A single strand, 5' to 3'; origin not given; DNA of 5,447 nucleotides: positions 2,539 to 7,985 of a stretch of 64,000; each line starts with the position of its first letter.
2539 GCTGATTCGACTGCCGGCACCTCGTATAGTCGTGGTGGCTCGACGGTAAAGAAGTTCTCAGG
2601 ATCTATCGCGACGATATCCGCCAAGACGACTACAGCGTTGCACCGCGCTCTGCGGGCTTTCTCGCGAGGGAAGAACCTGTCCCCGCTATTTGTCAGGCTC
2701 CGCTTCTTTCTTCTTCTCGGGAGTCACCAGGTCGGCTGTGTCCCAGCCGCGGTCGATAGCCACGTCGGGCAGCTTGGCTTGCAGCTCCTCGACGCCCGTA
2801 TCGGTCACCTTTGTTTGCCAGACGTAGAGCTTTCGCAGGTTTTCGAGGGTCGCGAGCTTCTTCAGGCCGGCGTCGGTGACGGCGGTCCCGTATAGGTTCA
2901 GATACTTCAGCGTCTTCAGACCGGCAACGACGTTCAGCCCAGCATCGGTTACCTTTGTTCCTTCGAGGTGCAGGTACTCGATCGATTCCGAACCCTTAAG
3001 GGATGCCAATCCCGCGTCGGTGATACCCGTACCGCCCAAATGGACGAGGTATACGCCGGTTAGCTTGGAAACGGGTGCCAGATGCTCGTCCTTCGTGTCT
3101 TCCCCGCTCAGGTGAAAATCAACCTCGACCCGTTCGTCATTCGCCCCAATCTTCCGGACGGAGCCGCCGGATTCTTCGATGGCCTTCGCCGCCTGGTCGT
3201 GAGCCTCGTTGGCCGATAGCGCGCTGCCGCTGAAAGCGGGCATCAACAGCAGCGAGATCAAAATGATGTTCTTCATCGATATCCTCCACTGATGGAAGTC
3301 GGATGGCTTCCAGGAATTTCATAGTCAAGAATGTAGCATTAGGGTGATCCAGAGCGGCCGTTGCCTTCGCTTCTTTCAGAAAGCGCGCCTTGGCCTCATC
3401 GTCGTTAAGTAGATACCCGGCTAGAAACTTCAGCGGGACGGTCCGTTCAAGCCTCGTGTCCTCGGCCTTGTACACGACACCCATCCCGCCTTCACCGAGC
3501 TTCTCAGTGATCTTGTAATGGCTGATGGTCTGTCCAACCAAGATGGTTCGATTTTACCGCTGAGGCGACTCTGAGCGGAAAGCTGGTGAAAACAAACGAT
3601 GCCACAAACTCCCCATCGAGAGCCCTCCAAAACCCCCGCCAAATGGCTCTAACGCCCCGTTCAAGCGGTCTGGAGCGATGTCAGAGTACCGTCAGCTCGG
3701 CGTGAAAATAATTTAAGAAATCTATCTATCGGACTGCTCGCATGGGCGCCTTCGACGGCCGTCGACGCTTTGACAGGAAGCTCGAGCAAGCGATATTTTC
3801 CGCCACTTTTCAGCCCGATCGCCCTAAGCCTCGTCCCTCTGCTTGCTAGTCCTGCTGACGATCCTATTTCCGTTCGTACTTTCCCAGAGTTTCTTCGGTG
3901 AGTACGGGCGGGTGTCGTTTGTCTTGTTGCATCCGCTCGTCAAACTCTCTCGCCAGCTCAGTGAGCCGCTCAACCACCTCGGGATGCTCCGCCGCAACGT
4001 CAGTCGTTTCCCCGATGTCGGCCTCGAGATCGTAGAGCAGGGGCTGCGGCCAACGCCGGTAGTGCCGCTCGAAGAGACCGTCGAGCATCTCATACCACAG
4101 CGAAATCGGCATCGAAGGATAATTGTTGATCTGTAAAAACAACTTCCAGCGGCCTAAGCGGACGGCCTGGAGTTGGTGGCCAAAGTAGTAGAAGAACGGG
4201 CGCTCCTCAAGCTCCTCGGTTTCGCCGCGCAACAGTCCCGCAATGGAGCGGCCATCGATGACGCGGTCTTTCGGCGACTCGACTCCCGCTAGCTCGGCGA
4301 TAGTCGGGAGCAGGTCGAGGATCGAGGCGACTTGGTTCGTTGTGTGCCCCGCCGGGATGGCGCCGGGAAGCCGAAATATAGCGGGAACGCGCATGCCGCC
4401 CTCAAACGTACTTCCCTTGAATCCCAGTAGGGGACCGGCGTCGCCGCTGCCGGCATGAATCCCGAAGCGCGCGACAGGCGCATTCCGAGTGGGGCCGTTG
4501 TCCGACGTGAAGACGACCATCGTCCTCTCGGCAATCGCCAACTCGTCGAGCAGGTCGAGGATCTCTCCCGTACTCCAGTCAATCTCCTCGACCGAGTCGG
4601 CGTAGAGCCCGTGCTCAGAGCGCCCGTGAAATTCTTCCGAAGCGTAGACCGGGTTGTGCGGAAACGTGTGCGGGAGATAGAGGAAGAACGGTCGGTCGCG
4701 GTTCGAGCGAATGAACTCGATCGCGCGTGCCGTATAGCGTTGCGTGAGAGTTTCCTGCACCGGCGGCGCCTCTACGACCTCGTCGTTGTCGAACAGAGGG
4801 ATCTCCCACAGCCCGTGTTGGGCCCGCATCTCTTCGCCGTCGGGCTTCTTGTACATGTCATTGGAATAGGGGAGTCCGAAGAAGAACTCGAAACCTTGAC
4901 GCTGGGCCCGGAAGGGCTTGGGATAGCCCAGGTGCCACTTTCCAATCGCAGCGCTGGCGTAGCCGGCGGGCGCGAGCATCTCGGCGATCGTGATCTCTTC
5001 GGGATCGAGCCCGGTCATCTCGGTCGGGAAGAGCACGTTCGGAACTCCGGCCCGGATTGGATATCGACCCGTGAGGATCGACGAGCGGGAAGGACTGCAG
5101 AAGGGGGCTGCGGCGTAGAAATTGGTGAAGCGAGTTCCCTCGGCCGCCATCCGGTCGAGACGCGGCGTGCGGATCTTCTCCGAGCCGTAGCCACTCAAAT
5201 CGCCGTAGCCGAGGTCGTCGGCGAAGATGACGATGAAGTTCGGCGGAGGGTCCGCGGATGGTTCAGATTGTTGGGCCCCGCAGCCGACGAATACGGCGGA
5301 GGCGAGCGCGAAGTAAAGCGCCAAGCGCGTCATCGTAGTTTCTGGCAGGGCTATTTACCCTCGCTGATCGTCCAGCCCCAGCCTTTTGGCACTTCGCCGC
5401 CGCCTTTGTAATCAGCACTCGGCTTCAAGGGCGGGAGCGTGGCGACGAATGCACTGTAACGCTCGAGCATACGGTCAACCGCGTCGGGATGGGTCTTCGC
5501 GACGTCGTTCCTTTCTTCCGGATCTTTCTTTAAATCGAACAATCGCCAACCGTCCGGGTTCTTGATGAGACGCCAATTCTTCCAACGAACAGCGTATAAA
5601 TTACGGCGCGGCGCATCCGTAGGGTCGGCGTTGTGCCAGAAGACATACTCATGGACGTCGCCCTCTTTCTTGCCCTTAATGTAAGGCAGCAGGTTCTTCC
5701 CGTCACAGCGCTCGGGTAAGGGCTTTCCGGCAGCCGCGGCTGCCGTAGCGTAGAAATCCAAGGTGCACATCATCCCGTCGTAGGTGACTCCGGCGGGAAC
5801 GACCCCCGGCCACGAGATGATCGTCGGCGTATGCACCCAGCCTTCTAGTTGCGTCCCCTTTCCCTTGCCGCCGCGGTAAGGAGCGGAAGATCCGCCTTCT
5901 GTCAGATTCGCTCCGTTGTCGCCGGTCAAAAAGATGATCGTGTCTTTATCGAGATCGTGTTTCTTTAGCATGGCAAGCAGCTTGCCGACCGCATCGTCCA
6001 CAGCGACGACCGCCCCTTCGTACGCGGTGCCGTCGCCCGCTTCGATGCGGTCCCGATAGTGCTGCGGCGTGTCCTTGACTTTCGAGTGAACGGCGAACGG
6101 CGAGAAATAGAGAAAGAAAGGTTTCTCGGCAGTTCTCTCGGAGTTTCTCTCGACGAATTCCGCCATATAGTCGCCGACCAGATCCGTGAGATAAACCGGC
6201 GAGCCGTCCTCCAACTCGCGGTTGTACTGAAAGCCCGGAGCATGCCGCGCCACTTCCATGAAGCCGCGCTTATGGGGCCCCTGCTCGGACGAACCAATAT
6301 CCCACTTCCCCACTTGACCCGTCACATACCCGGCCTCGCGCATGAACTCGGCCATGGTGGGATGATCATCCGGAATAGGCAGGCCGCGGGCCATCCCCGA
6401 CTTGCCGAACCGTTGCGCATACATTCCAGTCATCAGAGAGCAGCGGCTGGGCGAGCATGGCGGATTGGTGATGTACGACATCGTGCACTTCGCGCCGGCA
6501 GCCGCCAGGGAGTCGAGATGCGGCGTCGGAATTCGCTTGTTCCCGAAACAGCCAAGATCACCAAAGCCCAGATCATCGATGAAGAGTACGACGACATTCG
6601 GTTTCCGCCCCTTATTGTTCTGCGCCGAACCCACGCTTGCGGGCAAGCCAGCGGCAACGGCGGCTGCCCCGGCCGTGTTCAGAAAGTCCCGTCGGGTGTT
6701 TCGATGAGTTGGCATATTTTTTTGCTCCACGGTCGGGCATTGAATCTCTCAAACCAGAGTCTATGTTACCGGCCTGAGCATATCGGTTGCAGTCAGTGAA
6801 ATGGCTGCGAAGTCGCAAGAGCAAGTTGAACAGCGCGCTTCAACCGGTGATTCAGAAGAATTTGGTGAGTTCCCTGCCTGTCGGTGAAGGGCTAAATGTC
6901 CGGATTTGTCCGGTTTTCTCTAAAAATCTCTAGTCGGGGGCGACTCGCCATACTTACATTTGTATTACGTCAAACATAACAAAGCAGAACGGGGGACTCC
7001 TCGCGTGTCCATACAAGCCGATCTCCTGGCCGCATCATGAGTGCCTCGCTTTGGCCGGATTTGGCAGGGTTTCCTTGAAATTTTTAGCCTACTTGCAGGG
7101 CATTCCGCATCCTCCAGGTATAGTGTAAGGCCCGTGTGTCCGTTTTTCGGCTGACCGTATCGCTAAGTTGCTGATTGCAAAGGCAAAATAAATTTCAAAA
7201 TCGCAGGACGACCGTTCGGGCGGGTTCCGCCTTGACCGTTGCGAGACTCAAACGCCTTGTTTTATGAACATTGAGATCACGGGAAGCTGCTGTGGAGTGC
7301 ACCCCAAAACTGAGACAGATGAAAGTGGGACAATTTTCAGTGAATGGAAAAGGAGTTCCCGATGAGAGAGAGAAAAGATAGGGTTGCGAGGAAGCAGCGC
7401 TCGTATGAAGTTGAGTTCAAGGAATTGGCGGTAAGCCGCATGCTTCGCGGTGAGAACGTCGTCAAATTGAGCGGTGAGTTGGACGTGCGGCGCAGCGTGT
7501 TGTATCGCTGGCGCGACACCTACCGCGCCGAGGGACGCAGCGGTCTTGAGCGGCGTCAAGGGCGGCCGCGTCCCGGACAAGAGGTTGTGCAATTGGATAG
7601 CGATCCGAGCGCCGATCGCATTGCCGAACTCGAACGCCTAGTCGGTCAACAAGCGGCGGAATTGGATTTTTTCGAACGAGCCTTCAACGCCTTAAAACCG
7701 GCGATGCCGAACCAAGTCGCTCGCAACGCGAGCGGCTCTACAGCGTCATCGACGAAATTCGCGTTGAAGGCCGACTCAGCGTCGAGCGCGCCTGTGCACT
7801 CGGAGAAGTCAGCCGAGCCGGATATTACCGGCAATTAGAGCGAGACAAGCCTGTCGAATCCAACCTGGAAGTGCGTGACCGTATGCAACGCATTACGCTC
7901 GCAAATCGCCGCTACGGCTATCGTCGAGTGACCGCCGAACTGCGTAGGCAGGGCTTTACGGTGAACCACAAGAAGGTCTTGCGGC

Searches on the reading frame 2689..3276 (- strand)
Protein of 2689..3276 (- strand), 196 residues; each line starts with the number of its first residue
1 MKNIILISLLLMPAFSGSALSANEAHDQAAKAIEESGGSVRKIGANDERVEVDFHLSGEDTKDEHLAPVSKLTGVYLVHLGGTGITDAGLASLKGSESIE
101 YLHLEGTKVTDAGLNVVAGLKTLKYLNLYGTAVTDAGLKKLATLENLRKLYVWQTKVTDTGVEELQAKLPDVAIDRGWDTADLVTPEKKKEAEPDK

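Call 62: search_protein_families(library=pfam, proteins=[window:2689-3276:-], max_evalue=0.00001)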
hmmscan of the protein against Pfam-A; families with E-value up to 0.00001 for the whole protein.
window:2689-3276:- (196 aa): 3 families
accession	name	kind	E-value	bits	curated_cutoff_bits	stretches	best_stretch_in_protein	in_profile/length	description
PF13516.12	LRR_6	-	3.9e-09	36.3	23.4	0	121-142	3-24/24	Leucine Rich repeat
PF13855.12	LRR_8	-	1.7e-06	28.1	27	0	99-152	3-56/61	Leucine rich repeat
PF12799.13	LRR_4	-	2.3e-06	28.1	27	0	122-159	2-38/44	Leucine Rich repeats (2 copies)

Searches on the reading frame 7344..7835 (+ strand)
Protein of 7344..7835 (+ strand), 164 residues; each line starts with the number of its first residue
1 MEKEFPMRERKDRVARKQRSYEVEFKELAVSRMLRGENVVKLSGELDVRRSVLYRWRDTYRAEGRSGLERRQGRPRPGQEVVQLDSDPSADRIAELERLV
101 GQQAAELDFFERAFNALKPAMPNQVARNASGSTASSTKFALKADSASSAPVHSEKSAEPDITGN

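Call 3: search_protein_families(library=pfam, proteins=[window:7344-7835:+], max_evalue=1)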
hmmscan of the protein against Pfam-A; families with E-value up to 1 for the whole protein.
window:7344-7835:+ (164 aa): 6 families
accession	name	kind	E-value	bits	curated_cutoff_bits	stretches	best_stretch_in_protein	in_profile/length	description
PF13518.12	HTH_28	-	3.2e-08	33.9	25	1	25-76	1-52/52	Helix-turn-helix domain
PF01527.26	HTH_Tnp_1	-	3.1e-07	31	24.1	1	16-84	2-58/75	Transposase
PF13551.12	HTH_29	-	1.4e-06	28.7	28.1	1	29-76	4-54/64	Winged helix-turn helix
PF13565.12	HTH_32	-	0.00021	22.2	33.7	1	53-78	2-27/73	Homeodomain-like domain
PF13384.12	HTH_23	-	0.0008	19.6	24.6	1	32-68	12-49/50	Homeodomain-like domain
PF13411.12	MerR_1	-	0.1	13.2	21.6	1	92-120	2-29/69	MerR HTH family regulatory protein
